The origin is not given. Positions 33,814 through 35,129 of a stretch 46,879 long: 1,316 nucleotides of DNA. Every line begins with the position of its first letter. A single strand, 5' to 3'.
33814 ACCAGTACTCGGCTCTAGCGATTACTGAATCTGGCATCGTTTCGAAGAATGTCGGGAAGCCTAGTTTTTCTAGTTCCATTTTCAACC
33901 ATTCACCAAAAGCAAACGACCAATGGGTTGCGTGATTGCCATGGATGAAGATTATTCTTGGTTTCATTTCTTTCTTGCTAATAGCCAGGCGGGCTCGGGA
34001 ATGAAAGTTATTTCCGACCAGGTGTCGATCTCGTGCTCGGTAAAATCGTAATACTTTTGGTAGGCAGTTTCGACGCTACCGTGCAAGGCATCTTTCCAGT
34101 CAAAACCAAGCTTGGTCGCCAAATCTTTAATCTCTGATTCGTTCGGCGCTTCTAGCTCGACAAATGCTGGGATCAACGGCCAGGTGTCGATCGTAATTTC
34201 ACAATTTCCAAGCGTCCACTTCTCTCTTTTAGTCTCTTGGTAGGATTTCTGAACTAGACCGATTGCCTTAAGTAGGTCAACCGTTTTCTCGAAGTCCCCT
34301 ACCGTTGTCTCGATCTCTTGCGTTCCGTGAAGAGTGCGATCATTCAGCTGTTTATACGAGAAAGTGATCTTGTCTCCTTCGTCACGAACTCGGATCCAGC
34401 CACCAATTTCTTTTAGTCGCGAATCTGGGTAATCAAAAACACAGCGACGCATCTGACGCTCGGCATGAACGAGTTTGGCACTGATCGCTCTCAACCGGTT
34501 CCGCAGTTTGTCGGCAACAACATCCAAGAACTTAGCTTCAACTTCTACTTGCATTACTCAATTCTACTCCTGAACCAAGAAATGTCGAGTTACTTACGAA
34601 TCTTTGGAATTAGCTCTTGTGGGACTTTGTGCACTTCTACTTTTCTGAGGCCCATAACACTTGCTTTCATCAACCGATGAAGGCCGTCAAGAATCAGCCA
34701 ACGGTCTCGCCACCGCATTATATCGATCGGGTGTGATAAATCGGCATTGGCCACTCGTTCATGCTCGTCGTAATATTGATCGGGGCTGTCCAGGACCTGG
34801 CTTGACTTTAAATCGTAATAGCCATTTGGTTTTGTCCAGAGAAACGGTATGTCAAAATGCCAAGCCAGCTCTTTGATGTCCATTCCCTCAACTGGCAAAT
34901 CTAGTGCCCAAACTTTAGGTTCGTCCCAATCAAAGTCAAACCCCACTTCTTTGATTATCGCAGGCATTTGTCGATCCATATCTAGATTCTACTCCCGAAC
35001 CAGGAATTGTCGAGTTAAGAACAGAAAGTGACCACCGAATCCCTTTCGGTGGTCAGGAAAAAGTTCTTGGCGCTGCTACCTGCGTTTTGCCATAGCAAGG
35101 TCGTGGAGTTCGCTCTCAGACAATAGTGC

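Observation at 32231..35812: A conserved 29-bp element repeated five times punctuates an accessory gene cluster and encodes a leaderless promoter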

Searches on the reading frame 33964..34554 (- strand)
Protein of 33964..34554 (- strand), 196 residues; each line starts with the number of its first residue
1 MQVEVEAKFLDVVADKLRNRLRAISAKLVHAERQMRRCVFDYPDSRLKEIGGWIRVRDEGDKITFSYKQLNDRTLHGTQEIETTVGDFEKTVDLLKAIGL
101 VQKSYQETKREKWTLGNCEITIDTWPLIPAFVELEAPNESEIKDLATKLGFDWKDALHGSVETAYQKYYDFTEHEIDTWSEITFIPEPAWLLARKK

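Call 6: search_protein_families(library=pfam, proteins=[window:33964-34554:-], max_evalue=0.01)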
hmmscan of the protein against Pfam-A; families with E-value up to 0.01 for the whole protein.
window:33964-34554:- (196 aa): 1 family
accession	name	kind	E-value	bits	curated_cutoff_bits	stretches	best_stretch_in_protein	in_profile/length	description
PF01928.26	CYTH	-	4.1e-14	53.3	23.2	1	4-163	3-173/179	CYTH domain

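Call 34: find_homologous_proteins(query=window:33964-34554:-, max_evalue=1e-20)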
Query window:33964-34554:- (196 aa): 2293 proteins with E <= 1e-20 among 2384 candidates; the best 120 are listed.
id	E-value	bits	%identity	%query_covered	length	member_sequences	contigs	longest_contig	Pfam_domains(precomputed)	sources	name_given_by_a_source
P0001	2.7e-128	443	100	100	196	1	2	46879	PF01928.27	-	-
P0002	1.0e-115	402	90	100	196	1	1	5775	PF01928.27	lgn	-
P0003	5.3e-106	370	82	100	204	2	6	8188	PF01928.27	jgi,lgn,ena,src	-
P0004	1.4e-103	362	81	100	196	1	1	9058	PF01928.27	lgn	-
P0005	1.9e-103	362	79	99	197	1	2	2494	PF01928.27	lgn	-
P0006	8.8e-99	347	77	100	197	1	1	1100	PF01928.27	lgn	-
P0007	3.7e-98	345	78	100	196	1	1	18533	PF01928.27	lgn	-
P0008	4.3e-98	345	78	100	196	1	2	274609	PF01928.27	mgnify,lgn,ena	mgnify:CR=1 FL=1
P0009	2.9e-97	342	76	100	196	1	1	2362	PF01928.27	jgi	jgi:adenylate cyclase, class 2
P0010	9.6e-97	340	77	100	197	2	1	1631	PF01928.27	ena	-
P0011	1.6e-95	336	73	100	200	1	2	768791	PF01928.27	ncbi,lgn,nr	ncbi:MAG: class IV adenylate cyclase [Candidatus Berkelbacteria bacterium]|nr:MAG: class IV adenylat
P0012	2.6e-95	335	76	100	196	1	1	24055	PF01928.27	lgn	-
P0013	5.5e-95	334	75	100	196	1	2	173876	PF01928.27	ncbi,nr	ncbi:MAG TPA: class IV adenylate cyclase [Candidatus Saccharimonadales bacterium]|nr:class IV adenyl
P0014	3.2e-94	332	73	100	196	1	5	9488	PF01928.27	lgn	-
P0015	7.2e-94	331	72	100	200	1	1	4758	PF01928.27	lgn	-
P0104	4.0e-76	273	60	100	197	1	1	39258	PF01928.27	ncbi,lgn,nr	ncbi:MAG: CYTH domain-containing protein [Candidatus Veblenbacteria bacterium]|nr:CYTH domain-contai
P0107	4.4e-76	273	63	100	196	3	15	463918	PF01928.27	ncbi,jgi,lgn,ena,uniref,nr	ncbi:MAG: hypothetical protein A3J09_00355 [Candidatus Zambryskibacteria bacterium RIFCSPLOWO2_02_FU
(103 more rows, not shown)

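Call 35: find_encoding_contigs(protein=P0011, flank=10000, max_places=2)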
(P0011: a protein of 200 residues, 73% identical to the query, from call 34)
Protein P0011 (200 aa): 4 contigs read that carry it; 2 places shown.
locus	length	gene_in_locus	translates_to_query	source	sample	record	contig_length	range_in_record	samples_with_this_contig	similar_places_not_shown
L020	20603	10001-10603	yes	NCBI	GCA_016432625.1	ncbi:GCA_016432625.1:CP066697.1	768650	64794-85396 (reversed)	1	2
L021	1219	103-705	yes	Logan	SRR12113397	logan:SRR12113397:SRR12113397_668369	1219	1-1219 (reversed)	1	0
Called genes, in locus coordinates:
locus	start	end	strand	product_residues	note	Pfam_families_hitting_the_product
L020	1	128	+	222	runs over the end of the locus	PF01209:Ubie_methyltran (weak), PF13489:Methyltransf_23, PF13847:Methyltransf_31 (weak), PF08241:Methyltransf_11, PF08242:Methyltransf_12 (weak), PF13649:Methyltransf_25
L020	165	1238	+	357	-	PF02353:CMAS, PF13489:Methyltransf_23, PF08241:Methyltransf_11, PF08242:Methyltransf_12, PF13649:Methyltransf_25, PF13847:Methyltransf_31 (weak)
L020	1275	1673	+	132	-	PF00383:dCMP_cyt_deam_1 (weak)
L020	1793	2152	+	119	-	PF03413:PepSY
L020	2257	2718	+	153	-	PF06983:3-dmu-9_3-mt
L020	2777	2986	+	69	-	-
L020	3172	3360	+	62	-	-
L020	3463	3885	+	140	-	PF08818:DUF1801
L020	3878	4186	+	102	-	PF13376:OmdA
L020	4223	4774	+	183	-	PF04471:Mrr_cat, PF22722:NA-iREase1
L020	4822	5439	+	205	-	PF00300:His_Phos_1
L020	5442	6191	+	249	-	PF01427:Peptidase_M15 (faint), PF02557:VanY (weak)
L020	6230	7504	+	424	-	-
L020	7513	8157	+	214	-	PF01551:Peptidase_M23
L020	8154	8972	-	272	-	-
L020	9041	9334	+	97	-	-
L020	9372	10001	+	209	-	PF00300:His_Phos_1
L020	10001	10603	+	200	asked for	PF01928:CYTH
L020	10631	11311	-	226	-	PF01039:Carboxyl_trans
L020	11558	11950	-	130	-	-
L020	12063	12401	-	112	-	-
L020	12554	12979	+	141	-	-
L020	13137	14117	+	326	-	PF00389:2-Hacid_dh (weak), PF02826:2-Hacid_dh_C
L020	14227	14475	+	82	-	PF14242:DUF4342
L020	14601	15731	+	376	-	PF01180:DHO_dh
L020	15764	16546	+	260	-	-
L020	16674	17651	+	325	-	-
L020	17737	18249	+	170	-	PF00293:NUDIX (weak)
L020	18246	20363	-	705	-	-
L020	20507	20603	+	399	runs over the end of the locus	-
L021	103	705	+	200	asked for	PF01928:CYTH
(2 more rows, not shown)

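Call 36: find_encoding_contigs(protein=P0107, flank=10000, max_places=2)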
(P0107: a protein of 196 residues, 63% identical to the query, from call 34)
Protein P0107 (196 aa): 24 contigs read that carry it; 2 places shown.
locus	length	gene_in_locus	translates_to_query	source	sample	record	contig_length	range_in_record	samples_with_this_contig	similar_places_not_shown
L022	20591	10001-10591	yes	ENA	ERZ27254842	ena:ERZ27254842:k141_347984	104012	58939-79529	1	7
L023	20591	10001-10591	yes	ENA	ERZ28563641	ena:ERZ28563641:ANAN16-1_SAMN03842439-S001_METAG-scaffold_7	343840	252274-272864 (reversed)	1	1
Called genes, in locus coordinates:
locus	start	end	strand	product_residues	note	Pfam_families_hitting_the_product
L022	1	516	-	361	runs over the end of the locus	PF00814:TsaD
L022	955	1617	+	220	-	PF18734:HEPN_AbiU2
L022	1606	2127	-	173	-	-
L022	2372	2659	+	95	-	-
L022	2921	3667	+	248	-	-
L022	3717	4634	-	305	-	PF00890:FAD_binding_2 (faint), PF01134:GIDA (faint), PF01266:DAO (faint), PF03486:HI0933_like (faint), PF07992:Pyr_redox_2, PF12831:FAD_oxidored (weak), PF13738:Pyr_redox_3, PF00070:Pyr_redox (weak), +1 more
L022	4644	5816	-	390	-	PF00091:Tubulin, PF12327:FtsZ_C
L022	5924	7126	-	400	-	PF06723:MreB_Mbl (faint), PF02491:SHS2_FTSA (weak), PF11104:PilM_2, PF14450:FtsA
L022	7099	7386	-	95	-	PF02130:YbeY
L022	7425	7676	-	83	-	-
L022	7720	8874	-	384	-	PF03129:HGTP_anticodon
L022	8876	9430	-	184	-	PF10502:Peptidase_S26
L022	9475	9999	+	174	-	PF01195:Pept_tRNA_hydro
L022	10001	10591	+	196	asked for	PF01928:CYTH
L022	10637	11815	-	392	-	PF00575:S1 (weak), PF21543:CvfB_2nd (faint), PF23459:S1_RRP5 (faint), PF00575:S1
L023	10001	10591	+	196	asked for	PF01928:CYTH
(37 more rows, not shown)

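Call 37: find_encoding_contigs(protein=P0104, flank=10000, max_places=2)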
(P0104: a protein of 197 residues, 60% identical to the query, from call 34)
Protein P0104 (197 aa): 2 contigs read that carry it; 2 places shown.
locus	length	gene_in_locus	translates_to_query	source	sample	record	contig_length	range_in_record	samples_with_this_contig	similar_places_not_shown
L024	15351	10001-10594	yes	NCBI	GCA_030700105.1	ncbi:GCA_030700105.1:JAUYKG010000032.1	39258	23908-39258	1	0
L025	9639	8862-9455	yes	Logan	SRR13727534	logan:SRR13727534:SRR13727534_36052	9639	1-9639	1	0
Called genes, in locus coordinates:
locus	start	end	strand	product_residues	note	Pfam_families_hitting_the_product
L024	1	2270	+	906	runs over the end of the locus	PF07517:SecA_DEAD, PF01043:SecA_PP_bind, PF21090:P-loop_SecA, PF07516:SecA_SW, PF02810:SEC-C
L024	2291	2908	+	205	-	PF13847:Methyltransf_31, PF08241:Methyltransf_11, PF13649:Methyltransf_25 (weak)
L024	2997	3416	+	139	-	-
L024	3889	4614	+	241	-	-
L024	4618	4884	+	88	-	PF12961:DUF3850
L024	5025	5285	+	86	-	PF24035:DUF7344 (faint), PF12840:HTH_20, PF01022:HTH_5, PF01047:MarR (weak)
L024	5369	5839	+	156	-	PF01467:CTP_transf_like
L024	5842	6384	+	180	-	PF01625:PMSR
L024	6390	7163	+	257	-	PF00326:Peptidase_S9 (faint), PF01738:DLH (faint), PF02129:Peptidase_S15 (weak), PF12146:Hydrolase_4, PF20408:Abhydrolase_11 (faint), PF00561:Abhydrolase_1, PF12697:Abhydrolase_6, PF12695:Abhydrolase_5 (faint)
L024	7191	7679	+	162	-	PF00293:NUDIX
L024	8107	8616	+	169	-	-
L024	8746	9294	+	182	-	-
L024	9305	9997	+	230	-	PF00702:Hydrolase, PF12710:HAD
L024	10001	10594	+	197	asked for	PF01928:CYTH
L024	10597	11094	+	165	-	PF04307:YdjM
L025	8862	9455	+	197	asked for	PF01928:CYTH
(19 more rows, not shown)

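Call 39: find_encoding_contigs(protein=P0002, flank=10000, max_places=2)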
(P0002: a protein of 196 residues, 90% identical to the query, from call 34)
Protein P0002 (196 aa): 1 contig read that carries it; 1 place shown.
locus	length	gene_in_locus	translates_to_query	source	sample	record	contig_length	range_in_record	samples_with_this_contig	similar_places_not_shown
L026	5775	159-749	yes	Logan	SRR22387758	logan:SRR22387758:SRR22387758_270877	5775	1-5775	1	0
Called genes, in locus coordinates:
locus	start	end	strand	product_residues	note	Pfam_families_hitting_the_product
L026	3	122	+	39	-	?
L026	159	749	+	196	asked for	PF01928:CYTH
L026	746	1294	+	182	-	PF00561:Abhydrolase_1 (faint), PF12697:Abhydrolase_6 (weak)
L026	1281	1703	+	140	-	PF00293:NUDIX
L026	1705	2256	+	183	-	-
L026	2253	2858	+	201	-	PF00702:Hydrolase, PF13419:HAD_2, PF13242:Hydrolase_like (faint)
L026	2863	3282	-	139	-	PF00293:NUDIX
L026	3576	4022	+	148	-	PF09424:YqeY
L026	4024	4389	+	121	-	PF02130:YbeY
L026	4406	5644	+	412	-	PF02491:SHS2_FTSA, PF11104:PilM_2 (weak), PF06723:MreB_Mbl, PF14450:FtsA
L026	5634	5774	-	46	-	?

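Call 40: find_encoding_contigs(protein=P0008, flank=10000, max_places=2)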
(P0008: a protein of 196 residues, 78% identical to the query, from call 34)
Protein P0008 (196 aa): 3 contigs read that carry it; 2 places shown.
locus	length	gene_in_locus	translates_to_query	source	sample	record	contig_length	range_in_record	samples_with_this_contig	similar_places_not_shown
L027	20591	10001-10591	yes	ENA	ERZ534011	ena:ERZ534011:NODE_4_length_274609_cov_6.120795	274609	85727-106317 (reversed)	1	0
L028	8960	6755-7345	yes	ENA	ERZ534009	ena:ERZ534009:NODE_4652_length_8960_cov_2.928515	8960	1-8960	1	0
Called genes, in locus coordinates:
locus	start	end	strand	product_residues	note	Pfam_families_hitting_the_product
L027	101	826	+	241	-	-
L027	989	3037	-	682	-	-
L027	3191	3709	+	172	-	PF11303:DUF3105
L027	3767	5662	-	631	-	PF00122:E1-E2_ATPase, PF00702:Hydrolase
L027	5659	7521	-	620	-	PF12229:PG_binding_4 (weak), PF04294:VanW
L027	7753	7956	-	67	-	-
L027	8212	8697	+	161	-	PF08818:DUF1801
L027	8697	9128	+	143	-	-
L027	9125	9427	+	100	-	PF13376:OmdA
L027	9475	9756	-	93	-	-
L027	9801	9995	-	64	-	-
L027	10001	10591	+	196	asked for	PF01928:CYTH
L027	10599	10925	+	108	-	-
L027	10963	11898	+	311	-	PF01820:Dala_Dala_lig_N, PF02655:ATP-grasp_3, PF02786:CPSase_L_D2 (weak), PF02222:ATP-grasp (weak), PF07478:Dala_Dala_lig_C, PF13535:ATP-grasp_4 (weak)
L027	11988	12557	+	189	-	PF03473:MOSC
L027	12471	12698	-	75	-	-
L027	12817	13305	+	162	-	-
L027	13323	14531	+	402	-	PF01266:DAO (faint), PF07992:Pyr_redox_2, PF13454:NAD_binding_9 (faint), PF13738:Pyr_redox_3 (weak), PF00070:Pyr_redox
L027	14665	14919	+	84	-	PF18893:DUF5652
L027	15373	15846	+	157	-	-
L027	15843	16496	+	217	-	-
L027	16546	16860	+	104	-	PF08818:DUF1801 (weak)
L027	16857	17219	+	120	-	PF18899:DUF5655, PF08818:DUF1801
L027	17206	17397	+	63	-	-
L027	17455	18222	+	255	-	-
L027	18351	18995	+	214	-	PF02698:DUF218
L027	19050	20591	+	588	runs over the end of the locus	-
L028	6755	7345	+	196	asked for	PF01928:CYTH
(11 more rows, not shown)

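Call 41: find_encoding_contigs(protein=P0007, flank=10000, max_places=2)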
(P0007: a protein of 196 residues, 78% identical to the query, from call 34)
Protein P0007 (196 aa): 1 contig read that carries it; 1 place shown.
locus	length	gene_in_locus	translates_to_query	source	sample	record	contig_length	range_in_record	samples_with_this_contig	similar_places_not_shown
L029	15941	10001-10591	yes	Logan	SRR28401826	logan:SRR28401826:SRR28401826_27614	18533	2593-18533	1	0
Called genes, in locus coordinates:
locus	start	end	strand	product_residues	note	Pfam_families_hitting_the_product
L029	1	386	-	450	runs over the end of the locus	-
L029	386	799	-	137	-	-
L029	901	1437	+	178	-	PF11303:DUF3105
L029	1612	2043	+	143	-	PF08818:DUF1801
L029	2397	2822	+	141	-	PF08818:DUF1801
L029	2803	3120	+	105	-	PF13376:OmdA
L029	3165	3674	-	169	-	-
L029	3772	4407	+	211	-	PF13483:Lactamase_B_3, PF23023:Anti-Pycsar_Apyc1 (faint), PF12706:Lactamase_B_2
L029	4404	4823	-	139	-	PF00903:Glyoxalase, PF06983:3-dmu-9_3-mt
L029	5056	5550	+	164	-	PF00293:NUDIX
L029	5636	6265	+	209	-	PF00702:Hydrolase (weak), PF13419:HAD_2 (faint)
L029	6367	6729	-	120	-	-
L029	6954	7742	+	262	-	-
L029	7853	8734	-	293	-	-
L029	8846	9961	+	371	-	PF02353:CMAS, PF13489:Methyltransf_23, PF08241:Methyltransf_11, PF08242:Methyltransf_12, PF13649:Methyltransf_25, PF13847:Methyltransf_31 (weak)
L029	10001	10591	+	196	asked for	PF01928:CYTH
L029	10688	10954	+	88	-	PF04226:Transgly_assoc (weak)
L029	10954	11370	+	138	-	PF02325:CCB3_YggT (weak)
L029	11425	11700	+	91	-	PF00293:NUDIX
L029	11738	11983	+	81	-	PF06983:3-dmu-9_3-mt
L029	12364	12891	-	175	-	-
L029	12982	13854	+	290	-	-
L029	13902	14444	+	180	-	PF01928:CYTH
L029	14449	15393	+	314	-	PF18723:HMUDK_hel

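Call 58: search_protein_families(library=ncbifam, proteins=[window:33964-34554:-], max_evalue=0.01)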
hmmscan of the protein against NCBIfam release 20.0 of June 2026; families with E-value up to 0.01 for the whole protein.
window:33964-34554:- (196 aa): 1 family
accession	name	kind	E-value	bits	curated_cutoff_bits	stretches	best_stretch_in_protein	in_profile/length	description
TIGR00318.1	cyaB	equivalog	1.1e-10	41.6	57.95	1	2-141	3-142/174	class IV adenylate cyclase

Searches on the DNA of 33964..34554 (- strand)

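Call 71: search_rna_families(sources=[L002, L029, L018, L003, L027, L010], threshold=evalue, max_evalue=1)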
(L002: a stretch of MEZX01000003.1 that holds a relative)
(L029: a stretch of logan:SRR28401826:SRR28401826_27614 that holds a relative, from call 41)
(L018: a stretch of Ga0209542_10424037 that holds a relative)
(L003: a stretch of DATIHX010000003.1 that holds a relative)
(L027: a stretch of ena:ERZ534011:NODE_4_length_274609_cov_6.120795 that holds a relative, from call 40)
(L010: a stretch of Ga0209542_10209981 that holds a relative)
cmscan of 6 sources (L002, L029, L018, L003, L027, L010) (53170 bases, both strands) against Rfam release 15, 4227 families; matches with E-value up to 1: 1.
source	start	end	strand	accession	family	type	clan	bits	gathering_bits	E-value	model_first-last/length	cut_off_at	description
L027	18357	18411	-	RF00811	mir-84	Gene; miRNA;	-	25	60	0.13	1-75/75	no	mir-84 microRNA precursor family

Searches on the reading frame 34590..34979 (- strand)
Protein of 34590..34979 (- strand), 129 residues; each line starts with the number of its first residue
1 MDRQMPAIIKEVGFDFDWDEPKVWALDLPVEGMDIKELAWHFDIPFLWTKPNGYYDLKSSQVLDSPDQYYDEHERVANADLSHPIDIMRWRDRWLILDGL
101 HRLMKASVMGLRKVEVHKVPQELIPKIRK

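Call 6: search_protein_families(library=pfam, proteins=[window:34590-34979:-], max_evalue=0.01)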
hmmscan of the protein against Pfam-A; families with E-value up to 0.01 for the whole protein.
window:34590-34979:- (129 aa): 0 families

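Call 58: search_protein_families(library=ncbifam, proteins=[window:34590-34979:-], max_evalue=0.01)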
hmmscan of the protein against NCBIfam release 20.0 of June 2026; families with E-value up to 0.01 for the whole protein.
window:34590-34979:- (129 aa): 0 families

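Call 59: search_solved_structures(query=window:34590-34979:-, max_evalue=1)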
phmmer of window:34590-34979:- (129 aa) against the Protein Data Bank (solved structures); distinct sequences matched with E-value up to 1: 7.
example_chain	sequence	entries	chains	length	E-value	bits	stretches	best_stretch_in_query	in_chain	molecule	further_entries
3sr7_A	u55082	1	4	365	0.058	16.5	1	4-102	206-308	Isopentenyl-diphosphate delta-isomerase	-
5uje_A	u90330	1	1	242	0.085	16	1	80-120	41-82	SbnI protein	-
5ujd_A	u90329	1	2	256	0.14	15.3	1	74-118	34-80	Siderophore biosynthesis protein SbnI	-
6nr6_A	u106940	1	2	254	0.14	15.3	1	74-118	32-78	Bifunctional transcriptional regulator/O-phospho-L-serine synthase SbnI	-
1hc1_A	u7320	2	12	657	0.17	15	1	32-90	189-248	ARTHROPODAN HEMOCYANIN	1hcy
5but_A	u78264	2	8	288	0.53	13.4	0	40-62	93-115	Ktr system potassium uptake protein A,Ktr system potassium uptake protein A | Ktr system potassium uptake protein A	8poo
6hqz_A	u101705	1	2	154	0.68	13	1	38-96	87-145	AvrRpt2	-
